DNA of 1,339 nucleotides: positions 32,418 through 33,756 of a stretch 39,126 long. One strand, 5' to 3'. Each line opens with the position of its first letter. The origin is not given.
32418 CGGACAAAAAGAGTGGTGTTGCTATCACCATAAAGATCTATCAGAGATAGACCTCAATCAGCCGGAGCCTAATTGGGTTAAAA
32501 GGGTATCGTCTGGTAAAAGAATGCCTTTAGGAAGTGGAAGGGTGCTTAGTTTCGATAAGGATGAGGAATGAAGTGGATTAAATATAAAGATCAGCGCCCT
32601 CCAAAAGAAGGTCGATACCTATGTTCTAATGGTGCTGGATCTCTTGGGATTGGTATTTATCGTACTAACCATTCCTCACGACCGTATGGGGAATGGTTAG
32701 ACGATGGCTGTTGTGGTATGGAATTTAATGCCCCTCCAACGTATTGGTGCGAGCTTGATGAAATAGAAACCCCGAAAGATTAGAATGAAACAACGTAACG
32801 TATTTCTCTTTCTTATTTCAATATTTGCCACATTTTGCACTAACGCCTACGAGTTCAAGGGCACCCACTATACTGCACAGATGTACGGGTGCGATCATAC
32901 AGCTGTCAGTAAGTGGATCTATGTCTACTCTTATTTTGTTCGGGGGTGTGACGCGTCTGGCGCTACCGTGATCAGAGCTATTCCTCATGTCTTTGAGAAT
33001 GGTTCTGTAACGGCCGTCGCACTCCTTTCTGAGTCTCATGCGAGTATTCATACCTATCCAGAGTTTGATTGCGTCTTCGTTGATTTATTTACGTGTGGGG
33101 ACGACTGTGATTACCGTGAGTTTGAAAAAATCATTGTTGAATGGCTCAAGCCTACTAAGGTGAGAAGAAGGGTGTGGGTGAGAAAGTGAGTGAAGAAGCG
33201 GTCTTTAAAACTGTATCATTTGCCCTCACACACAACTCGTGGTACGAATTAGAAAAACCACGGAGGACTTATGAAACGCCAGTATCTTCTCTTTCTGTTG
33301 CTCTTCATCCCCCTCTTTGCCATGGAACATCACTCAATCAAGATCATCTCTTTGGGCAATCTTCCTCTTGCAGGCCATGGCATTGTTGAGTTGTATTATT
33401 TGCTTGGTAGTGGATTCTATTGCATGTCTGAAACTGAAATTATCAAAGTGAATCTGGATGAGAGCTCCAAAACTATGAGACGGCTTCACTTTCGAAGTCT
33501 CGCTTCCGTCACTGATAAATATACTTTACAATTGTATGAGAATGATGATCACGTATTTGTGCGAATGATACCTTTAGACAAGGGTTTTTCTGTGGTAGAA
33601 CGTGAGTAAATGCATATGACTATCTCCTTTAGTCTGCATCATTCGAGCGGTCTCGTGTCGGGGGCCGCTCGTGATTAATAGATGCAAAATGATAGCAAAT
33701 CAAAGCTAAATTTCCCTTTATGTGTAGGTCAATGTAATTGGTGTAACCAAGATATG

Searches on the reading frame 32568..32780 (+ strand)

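Call 13: search_protein_families(library=pfam, proteins=[window:32568-32780:+], max_evalue=0.01)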
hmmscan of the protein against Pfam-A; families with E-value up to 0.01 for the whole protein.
window:32568-32780:+ (71 aa): 0 families

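Call 86: search_protein_families(library=phrogs, proteins=[window:32568-32780:+], max_evalue=0.001)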
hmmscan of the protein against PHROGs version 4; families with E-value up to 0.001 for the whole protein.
window:32568-32780:+ (71 aa): 1 family
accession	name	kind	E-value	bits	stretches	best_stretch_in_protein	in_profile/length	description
phrog_924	-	unknown function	0.00016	22.4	1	1-63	90-146/267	-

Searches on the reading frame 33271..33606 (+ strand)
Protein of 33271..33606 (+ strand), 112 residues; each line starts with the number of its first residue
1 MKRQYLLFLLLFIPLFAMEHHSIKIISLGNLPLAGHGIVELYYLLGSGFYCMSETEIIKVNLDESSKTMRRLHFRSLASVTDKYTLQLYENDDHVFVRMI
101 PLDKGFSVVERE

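Call 13: search_protein_families(library=pfam, proteins=[window:33271-33606:+], max_evalue=0.01)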
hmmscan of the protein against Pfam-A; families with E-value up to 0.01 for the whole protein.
window:33271-33606:+ (112 aa): 0 families

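Call 86: search_protein_families(library=phrogs, proteins=[window:33271-33606:+], max_evalue=0.001)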
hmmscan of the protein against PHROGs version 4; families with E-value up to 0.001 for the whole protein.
window:33271-33606:+ (112 aa): 0 families
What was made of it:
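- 33271..33609 (+): Adjacent downstream ORF (112 aa) with its own signal-peptide-like N-terminus (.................|MEHH). Possibly part of the same exported cargo. No known family. No Pfam or PHROG hit (calls 13, 86).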
